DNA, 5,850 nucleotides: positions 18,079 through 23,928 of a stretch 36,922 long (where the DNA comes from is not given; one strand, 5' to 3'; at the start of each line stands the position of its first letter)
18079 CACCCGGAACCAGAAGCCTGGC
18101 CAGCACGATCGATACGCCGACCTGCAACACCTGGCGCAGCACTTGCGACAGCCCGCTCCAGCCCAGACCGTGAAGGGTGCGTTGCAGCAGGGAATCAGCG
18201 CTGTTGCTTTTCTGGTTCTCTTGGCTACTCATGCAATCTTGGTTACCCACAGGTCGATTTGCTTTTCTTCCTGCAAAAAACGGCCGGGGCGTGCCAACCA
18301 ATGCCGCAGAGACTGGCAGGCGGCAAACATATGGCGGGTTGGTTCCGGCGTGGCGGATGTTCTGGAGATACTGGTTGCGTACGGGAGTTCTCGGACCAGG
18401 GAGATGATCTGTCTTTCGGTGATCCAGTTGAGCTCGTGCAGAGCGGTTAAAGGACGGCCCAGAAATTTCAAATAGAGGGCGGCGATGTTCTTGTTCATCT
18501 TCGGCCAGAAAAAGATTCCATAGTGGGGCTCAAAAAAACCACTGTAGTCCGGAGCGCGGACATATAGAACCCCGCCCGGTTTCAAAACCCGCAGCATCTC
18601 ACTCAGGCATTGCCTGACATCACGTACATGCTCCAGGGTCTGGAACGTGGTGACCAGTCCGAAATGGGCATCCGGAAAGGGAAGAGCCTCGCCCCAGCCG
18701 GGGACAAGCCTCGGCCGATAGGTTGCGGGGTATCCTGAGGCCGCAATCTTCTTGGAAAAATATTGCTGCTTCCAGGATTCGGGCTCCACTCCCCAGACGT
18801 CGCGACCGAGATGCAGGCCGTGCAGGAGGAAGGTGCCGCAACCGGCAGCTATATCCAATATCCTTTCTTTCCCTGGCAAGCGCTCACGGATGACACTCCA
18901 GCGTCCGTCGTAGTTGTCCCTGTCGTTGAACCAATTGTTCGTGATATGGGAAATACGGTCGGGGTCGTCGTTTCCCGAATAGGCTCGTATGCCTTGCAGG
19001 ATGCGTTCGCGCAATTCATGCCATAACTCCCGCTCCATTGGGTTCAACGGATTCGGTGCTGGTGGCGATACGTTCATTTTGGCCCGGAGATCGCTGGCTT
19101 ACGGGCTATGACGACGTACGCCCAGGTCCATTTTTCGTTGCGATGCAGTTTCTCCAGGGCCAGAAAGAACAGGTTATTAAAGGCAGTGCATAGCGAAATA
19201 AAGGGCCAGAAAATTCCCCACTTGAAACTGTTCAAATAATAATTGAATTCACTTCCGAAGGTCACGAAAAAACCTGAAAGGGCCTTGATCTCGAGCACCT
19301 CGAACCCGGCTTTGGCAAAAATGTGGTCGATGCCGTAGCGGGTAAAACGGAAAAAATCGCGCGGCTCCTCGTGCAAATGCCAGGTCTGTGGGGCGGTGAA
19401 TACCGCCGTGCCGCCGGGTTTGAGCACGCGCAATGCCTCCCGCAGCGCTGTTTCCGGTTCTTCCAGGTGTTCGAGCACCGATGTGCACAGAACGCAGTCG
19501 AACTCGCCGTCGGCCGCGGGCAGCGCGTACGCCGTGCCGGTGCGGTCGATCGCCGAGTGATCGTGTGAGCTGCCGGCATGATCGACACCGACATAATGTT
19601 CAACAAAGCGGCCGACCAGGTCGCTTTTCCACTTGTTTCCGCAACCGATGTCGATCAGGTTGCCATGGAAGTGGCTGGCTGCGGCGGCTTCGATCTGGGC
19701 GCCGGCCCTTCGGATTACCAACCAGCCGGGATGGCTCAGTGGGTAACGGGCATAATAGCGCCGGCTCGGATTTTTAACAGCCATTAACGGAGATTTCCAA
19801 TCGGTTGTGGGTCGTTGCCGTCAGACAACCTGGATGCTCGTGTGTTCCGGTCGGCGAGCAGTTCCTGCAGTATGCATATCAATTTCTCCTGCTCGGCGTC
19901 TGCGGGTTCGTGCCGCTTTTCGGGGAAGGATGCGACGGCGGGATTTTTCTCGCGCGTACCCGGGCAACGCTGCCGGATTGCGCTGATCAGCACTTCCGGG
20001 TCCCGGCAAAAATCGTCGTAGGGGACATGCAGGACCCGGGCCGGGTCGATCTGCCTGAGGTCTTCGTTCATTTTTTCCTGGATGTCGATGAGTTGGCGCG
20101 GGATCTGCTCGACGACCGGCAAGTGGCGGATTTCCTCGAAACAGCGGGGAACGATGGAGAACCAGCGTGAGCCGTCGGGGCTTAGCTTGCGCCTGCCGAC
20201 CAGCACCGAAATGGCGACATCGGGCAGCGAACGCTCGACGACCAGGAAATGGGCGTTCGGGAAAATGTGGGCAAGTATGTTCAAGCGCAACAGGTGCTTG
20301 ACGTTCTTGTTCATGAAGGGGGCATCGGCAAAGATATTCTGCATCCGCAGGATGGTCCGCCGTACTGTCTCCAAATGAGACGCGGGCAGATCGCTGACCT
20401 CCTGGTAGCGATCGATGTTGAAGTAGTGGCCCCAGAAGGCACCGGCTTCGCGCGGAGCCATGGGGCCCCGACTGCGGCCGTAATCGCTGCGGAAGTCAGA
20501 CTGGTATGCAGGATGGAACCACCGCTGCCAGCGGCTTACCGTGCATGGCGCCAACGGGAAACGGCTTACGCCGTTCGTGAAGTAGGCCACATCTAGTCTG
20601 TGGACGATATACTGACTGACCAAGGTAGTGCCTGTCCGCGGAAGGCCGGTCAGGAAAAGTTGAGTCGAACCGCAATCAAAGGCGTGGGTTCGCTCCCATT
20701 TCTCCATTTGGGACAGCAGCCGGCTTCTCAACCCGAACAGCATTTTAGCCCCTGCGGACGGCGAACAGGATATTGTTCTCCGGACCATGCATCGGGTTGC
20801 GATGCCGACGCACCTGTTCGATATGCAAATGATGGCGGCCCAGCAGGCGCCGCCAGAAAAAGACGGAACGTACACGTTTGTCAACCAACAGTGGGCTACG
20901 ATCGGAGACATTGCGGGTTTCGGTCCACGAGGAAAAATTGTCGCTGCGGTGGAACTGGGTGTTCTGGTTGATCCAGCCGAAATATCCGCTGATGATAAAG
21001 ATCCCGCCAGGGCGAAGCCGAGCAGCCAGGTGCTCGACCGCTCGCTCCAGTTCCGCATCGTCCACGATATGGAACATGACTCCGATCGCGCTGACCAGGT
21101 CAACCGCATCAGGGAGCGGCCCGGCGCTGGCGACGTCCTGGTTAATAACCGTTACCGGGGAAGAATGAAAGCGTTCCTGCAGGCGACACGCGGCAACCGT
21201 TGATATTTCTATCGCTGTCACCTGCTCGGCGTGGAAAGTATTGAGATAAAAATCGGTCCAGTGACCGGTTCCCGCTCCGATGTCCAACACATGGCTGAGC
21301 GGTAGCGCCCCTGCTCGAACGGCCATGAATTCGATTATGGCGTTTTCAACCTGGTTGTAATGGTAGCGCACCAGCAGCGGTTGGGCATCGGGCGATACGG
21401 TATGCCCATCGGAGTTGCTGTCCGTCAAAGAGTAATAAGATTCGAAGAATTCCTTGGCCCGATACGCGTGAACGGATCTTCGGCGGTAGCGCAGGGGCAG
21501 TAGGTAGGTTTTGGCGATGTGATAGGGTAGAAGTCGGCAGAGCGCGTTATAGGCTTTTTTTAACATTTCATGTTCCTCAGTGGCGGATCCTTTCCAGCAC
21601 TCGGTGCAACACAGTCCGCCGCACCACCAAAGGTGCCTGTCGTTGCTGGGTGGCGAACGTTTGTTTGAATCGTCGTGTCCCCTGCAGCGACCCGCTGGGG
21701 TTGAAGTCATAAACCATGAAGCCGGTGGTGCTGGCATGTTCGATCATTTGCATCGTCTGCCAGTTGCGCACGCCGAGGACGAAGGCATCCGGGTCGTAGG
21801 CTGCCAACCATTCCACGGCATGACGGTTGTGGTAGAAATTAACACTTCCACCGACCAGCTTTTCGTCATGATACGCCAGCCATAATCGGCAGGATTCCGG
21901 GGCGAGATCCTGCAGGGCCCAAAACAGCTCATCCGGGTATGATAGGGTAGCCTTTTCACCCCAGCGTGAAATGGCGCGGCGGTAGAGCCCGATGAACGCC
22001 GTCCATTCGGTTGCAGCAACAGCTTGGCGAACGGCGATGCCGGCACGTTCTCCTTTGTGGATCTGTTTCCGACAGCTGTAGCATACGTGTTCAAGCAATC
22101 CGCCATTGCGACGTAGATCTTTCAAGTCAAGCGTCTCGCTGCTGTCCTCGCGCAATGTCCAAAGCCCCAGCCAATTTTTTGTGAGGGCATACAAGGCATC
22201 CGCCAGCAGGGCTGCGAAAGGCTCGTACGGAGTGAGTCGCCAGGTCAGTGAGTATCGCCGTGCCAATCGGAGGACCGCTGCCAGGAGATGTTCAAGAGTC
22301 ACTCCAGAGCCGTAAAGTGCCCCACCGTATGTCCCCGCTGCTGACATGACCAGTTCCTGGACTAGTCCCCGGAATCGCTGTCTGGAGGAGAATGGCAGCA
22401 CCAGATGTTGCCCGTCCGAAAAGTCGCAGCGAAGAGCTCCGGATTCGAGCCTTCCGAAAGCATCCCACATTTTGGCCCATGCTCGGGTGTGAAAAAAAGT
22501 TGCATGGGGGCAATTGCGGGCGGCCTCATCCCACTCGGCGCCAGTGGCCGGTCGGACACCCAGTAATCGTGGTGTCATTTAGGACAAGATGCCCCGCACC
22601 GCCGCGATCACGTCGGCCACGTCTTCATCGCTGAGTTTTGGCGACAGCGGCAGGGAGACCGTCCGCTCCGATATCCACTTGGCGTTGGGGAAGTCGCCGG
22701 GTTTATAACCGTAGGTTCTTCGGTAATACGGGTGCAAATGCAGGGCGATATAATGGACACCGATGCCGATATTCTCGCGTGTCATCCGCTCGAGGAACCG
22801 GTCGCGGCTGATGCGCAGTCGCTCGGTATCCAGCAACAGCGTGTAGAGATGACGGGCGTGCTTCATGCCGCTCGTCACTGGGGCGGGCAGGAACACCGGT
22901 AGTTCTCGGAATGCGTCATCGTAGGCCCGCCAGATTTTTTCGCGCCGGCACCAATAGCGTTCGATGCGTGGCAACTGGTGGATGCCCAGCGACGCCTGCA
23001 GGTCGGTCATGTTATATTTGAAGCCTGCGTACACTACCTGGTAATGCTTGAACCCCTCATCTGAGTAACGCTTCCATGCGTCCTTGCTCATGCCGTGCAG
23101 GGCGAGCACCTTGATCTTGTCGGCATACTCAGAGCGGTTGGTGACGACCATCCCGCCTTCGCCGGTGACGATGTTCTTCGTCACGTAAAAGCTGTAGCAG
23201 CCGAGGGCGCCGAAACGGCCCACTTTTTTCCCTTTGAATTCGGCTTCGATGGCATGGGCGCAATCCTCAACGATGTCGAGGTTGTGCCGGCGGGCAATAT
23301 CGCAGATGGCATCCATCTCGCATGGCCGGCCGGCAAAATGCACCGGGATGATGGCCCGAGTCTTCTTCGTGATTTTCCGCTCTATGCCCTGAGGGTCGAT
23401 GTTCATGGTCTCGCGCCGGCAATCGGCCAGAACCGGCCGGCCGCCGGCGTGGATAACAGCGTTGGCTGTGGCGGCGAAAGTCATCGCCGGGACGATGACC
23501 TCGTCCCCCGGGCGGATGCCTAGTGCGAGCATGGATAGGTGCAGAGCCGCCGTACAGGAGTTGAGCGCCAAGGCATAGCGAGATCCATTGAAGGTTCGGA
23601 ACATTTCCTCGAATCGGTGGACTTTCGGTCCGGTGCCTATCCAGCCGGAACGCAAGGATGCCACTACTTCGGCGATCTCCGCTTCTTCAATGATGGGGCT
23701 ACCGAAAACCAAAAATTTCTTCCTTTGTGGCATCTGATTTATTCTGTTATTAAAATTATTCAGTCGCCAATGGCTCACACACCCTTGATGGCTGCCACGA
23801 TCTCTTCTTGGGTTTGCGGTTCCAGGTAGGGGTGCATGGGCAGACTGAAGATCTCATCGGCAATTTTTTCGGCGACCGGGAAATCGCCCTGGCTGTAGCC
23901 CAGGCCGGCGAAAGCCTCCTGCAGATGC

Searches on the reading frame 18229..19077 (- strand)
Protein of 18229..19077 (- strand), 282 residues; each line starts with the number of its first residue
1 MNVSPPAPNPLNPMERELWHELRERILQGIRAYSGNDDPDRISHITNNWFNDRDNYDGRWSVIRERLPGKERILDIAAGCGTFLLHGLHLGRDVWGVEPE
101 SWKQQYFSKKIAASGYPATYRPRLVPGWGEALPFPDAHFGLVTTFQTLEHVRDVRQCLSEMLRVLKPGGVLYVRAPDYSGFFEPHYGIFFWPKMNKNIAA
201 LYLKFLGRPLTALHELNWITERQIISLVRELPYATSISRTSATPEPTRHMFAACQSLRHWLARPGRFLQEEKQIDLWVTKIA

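Call 7: search_protein_families(library=pfam, proteins=[window:18229-19077:-], max_evalue=0.0001)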
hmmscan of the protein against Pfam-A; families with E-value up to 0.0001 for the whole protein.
window:18229-19077:- (282 aa): 6 families
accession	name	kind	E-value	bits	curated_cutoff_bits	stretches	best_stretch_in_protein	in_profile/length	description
PF08241.18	Methyltransf_11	-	5.7e-16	59.4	21.2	1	74-173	1-95/95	Methyltransferase domain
PF13649.12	Methyltransf_25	-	1.3e-12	48.7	27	1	73-169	1-97/97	Methyltransferase domain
PF13489.12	Methyltransf_23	-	3.6e-12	46.8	27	1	60-197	24-131/164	Methyltransferase domain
PF08242.18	Methyltransf_12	-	1.4e-07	32.6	30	1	74-171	1-98/98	Methyltransferase domain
PF01209.24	Ubie_methyltran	-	1.9e-07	31.1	20.1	1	108-173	89-151/233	ubiE/COQ5 methyltransferase family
PF13847.12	Methyltransf_31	-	3.4e-07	30.5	27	1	130-177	64-113/145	Methyltransferase domain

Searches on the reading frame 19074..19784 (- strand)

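Call 7: search_protein_families(library=pfam, proteins=[window:19074-19784:-], max_evalue=0.0001)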
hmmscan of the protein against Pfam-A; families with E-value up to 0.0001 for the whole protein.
window:19074-19784:- (236 aa): 6 families
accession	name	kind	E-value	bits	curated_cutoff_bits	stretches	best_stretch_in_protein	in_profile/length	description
PF08241.18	Methyltransf_11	-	2.9e-17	63.5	21.2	1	44-129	1-95/95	Methyltransferase domain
PF13489.12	Methyltransf_23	-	7.3e-15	55.5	27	1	38-165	21-163/164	Methyltransferase domain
PF13649.12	Methyltransf_25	-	5.5e-10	40.2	27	1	45-125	3-97/97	Methyltransferase domain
PF08242.18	Methyltransf_12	-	5.1e-08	34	30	1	89-126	54-97/98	Methyltransferase domain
PF13847.12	Methyltransf_31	-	6e-08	32.9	27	1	87-133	65-113/145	Methyltransferase domain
PF01209.24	Ubie_methyltran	-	2.2e-05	24.3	20.1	1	83-128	105-150/233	ubiE/COQ5 methyltransferase family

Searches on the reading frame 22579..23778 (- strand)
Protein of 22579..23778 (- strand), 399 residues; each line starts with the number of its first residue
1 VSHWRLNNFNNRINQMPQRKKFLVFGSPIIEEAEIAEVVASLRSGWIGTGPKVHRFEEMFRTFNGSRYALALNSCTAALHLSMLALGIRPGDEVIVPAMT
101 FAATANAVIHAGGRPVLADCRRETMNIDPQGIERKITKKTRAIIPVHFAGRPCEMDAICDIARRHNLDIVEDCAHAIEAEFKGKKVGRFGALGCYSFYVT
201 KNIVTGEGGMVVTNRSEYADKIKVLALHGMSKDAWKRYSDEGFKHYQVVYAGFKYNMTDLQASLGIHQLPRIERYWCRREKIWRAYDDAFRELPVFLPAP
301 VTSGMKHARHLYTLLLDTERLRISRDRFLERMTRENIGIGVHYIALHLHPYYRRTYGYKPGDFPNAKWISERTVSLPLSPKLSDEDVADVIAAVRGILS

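Call 4: search_protein_families(library=pfam, proteins=[window:22579-23778:-], max_evalue=0.01)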
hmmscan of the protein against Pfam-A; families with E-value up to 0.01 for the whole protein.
window:22579-23778:- (399 aa): 4 families
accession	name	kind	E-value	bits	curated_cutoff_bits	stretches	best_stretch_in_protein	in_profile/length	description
PF01041.23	DegT_DnrJ_EryC1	-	9.7e-131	436.7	19.8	1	29-395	2-360/360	DegT/DnrJ/EryC1/StrS aminotransferase family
PF00155.27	Aminotran_1_2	-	1.4e-07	31.5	19.7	1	69-177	68-190/361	Aminotransferase class I and II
PF01212.27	Beta_elim_lyase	-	2.1e-06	27.7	27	1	48-216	29-214/288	Beta-eliminating lyase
PF01053.26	Cys_Met_Meta_PP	-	0.00084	18.4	27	1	51-170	52-171/381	Cys/Met metabolism PLP-dependent enzyme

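Call 5: search_protein_families(library=ncbifam, proteins=[window:22579-23778:-], max_evalue=0.01)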
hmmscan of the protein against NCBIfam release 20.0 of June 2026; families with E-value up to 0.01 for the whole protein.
window:22579-23778:- (399 aa): 32 families (the best 25 are shown)
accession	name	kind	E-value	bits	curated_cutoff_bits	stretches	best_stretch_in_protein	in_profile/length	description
NF008658.2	PRK11658.1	equivalog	2.8e-110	368.5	631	1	20-398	2-377/379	UDP-4-amino-4-deoxy-L-arabinose aminotransferase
TIGR03588.1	PseC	equivalog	7.5e-108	360.8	423.5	1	23-397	2-379/380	UDP-4-amino-4,6-dideoxy-N-acetyl-beta-L-altrosamine transaminase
NF008687.0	PRK11706.1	equivalog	6.9e-86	288.3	375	1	24-397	3-373/375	dTDP-4-amino-4,6-dideoxygalactose transaminase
TIGR04181.1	NHT_00031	hypoth_equivalog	1.3e-72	244.7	420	1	27-379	5-359/359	LegC family aminotransferase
TIGR02379.1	ECA_wecE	subfamily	2.5e-69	233.8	434.85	1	36-397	15-374/376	dTDP-4-amino-4,6-dideoxy-D-glucose transaminase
TIGR04427.1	PLP_DesI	equivalog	3.8e-53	181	650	1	41-395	41-380/390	dTDP-4-dehydro-6-deoxyglucose aminotransferase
NF011936.0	PRK15407.1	equivalog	4.9e-52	177.1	423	1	18-396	32-434/440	lipopolysaccharide biosynthesis protein RfbH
NF005816.0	PRK07682.1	equivalog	7.8e-09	34.6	620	1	76-174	100-204/390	aminotransferase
NF041364.1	GntC_guanitoxin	equivalog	3.9e-08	32.6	415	1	78-173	72-174/356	guanitoxin biosynthesis PLP-dependent (S)-gamma-hydroxy-L-arginine cyclodehydratase GntC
NF004975.0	PRK06348.1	equivalog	2.3e-07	30.1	549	1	75-144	95-167/384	pyridoxal phosphate-dependent aminotransferase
NF005305.0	PRK06836.1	equivalog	2.6e-06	26.9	376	1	76-144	108-175/396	pyridoxal phosphate-dependent aminotransferase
NF004769.0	PRK06107.1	equivalog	1.1e-05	24.4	617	1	79-144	105-171/402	aspartate transaminase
NF004650.0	PRK05994.1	equivalog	1.1e-05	24.4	667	1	54-176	66-188/427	O-acetylhomoserine aminocarboxypropyltransferase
NF006096.0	PRK08248.1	equivalog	1.1e-05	24.3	726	1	51-174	64-187/431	homocysteine synthase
NF005695.0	PRK07503.1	equivalog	1.1e-05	24.3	666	1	50-228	64-240/403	methionine gamma-lyase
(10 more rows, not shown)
